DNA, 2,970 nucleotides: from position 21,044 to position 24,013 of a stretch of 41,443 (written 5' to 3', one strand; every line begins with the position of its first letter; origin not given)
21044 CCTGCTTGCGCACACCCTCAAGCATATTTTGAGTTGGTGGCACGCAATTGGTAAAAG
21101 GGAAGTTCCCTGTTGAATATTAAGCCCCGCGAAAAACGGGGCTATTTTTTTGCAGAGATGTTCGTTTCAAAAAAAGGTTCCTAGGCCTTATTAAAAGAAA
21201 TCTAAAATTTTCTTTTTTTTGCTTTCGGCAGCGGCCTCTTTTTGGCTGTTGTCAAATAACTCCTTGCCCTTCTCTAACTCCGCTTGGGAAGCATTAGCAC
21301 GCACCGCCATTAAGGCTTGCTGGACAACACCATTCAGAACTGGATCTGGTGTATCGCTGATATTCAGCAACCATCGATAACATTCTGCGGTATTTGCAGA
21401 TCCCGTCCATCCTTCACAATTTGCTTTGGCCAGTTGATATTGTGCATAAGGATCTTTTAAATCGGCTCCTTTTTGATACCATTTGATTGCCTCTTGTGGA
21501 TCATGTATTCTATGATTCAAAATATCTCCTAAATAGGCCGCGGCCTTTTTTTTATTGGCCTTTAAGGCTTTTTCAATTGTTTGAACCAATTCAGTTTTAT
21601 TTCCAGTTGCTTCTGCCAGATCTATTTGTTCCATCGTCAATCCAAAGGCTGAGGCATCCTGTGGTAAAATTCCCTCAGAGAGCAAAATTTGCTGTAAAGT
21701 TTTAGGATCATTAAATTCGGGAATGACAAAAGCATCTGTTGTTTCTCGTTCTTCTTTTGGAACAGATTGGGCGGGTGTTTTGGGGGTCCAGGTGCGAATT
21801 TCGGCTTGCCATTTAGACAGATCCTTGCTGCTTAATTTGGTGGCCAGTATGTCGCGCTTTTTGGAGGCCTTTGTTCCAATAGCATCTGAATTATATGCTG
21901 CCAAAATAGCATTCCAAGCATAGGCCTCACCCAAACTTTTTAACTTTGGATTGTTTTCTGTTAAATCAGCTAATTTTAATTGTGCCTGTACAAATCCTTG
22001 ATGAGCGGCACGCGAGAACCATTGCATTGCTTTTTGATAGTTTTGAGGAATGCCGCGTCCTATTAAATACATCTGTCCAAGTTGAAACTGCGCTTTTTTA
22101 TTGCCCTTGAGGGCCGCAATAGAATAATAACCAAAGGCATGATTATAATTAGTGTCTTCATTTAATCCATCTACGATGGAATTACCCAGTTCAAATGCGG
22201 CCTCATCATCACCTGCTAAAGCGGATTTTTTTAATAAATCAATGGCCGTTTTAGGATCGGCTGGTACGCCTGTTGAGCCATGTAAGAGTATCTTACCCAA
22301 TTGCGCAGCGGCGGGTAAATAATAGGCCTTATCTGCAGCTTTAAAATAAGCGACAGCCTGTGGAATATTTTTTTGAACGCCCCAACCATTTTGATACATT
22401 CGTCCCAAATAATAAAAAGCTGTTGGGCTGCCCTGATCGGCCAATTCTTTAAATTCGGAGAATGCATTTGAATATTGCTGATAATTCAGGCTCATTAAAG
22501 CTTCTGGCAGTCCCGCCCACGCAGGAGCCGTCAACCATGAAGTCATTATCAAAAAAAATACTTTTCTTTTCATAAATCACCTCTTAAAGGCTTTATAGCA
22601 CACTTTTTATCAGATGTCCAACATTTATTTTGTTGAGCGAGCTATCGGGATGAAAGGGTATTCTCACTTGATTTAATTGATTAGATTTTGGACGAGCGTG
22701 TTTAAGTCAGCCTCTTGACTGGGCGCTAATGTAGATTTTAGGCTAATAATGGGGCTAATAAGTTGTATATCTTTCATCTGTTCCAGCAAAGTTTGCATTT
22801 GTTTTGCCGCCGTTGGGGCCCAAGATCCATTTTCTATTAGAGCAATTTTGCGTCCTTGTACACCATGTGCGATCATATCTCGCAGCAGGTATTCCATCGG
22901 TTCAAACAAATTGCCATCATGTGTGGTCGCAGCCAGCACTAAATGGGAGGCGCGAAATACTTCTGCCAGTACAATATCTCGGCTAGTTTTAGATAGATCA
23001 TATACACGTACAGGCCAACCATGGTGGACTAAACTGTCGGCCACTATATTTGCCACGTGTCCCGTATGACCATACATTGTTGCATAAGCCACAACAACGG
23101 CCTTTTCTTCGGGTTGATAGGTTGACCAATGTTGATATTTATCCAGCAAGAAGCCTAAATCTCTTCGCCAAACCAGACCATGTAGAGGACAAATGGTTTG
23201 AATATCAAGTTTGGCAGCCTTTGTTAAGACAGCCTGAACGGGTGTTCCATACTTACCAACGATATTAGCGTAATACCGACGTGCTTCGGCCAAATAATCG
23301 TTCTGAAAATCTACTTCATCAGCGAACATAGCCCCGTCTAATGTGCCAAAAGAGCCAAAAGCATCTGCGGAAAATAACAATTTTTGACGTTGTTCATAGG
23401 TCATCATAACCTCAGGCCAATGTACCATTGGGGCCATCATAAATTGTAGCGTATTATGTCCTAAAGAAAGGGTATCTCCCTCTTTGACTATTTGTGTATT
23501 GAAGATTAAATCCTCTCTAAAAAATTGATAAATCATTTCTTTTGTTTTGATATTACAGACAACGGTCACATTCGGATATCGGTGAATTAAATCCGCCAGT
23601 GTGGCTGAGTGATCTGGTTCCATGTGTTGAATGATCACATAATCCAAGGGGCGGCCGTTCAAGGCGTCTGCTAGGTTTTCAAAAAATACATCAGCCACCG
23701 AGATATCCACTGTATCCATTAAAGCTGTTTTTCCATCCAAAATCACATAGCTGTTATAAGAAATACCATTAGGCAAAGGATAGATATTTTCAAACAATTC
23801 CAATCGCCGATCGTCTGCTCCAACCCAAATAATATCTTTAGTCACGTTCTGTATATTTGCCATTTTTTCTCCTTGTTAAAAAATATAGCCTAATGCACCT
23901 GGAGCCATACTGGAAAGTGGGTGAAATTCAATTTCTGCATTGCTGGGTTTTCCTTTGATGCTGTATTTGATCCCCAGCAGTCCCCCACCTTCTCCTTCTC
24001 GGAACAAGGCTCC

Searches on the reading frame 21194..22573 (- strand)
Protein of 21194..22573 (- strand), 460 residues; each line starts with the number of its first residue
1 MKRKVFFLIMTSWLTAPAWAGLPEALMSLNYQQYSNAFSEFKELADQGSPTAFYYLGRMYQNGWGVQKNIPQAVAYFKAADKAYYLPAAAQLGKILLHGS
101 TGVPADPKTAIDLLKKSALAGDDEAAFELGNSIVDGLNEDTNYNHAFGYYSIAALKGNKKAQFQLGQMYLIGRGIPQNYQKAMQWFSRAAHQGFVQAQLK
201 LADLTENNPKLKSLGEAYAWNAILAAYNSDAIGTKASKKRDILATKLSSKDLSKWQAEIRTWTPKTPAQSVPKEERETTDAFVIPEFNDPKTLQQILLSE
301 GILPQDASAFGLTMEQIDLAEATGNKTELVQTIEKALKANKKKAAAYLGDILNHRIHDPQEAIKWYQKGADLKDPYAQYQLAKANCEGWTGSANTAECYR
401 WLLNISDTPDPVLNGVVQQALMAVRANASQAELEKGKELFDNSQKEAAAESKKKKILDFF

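Call 17: find_related_loci(query=A2, collection=genome_contigs, flank=10000)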
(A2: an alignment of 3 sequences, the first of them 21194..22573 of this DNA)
Query A2 (460 aa) in genome_contigs; peptide patterns used: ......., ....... (x = any residue, [..] = any of these).
267 stretches matched a pattern; 108 encode a relative of the query (tblastn E <= 1e-3); the best 80 are kept; 80 distinct loci.
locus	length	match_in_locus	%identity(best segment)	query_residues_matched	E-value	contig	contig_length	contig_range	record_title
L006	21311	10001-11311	63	1-437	0e+0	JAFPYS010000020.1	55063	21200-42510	MAG: Alphaproteobacteria bacterium isolate RGIG1596 Goat_Abomasum.Co__c2235934, whole genome shotgun sequence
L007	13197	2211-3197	35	18-237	3e-26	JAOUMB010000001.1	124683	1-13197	MAG: Nitrospirota bacterium isolate 8_1_July_SF_Bin21 8_1_July_SF_Bin21_scaffold_29_c1, whole genome shotgun sequence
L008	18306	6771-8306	28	13-407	3e-25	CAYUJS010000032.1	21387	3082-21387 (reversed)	MAG TPA_asm: uncultured bacterium isolate SRP287051_co2_68 genome assembly, contig: NODE_4851_length_21387_cov_7.823739,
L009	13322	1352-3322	36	3-382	1e-23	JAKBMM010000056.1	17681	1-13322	MAG: Planctomycetota bacterium isolate FK4.bin106 NODE_3547_length_17681_cov_3.829611, whole genome shotgun sequence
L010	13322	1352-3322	36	3-382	1e-23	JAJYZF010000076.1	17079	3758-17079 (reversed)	MAG: Planctomycetota bacterium isolate FK5.bin10 NODE_4511_length_17079_cov_2.399481, whole genome shotgun sequence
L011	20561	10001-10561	35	34-220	4e-23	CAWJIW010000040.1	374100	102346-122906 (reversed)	MAG: uncultured Acidobacteriaceae bacterium isolate MFD05377.bin.2.21 genome assembly, contig: contig_76825, whole genom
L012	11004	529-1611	34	32-411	7e-23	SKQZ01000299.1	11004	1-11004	MAG: Candidatus Hydrogenedentota bacterium isolate CSSed162cmA_463 CSSed16-2cmA-20764, whole genome shotgun sequence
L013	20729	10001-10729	34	32-220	3e-22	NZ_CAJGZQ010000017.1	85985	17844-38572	Psychrobacter immobilis isolate Psychrobacter immobilis 1617, whole genome shotgun sequence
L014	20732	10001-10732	32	32-253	6e-22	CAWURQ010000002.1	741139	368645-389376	MAG: uncultured Psychrobacter sp. isolate HER22_SLD_50_PacBio_bin_1 genome assembly, contig: HER22_SLD_50_PacBio_bin_1-r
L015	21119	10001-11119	32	1-212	2e-21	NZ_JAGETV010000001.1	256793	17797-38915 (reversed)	Thiomicrorhabdus marina strain 6S2-11 scaffold_1_length=256794, whole genome shotgun sequence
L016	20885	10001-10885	34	7-407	4e-21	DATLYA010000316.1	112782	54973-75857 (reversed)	MAG TPA_asm: Candidatus Methylomirabilota bacterium isolate SMAG_U13260 k141_13896, whole genome shotgun sequence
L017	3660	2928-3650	34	32-220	4e-21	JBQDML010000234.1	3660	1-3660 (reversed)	MAG: Psychrobacter sp. isolate AOP7_E1_surf _bin _4 AOP7_E1_surf.bin.4_234, whole genome shotgun sequence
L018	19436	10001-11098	33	34-220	6e-21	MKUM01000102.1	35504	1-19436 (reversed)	MAG: Candidatus Amoebophilus sp. 36-38 SCNpilot_cont_1000_p_scaffold_885, whole genome shotgun sequence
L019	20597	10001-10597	35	37-207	2e-20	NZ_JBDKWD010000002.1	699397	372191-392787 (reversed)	Psychrobacter sp. B38 NODE_2_length_699397_cov_300.630407, whole genome shotgun sequence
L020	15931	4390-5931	31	12-389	2e-20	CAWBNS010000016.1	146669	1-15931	MAG: uncultured Chlamydiae bacterium isolate MFD01275.bin.2.9 genome assembly, contig: contig_54958, whole genome shotgu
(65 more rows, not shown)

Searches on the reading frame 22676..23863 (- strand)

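Call 42: search_protein_families(library=pfam, proteins=[window:22676-23863:-], max_evalue=0.001)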
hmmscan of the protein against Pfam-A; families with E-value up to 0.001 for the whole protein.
window:22676-23863:- (396 aa): 4 families
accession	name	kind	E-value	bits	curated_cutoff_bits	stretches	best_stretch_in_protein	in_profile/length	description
PF19583.5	ODP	-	3.2e-22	79.8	27.2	1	35-229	2-194/194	ODP family beta lactamase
PF00753.33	Lactamase_B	-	2.1e-10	41.3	22.7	1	35-176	5-158/196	Metallo-beta-lactamase superfamily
PF12706.13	Lactamase_B_2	-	1.2e-06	28.7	27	1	70-152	28-116/200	Beta-lactamase superfamily domain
PF00258.30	Flavodoxin_1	-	0.00011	22.9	25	1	258-333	1-75/143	Flavodoxin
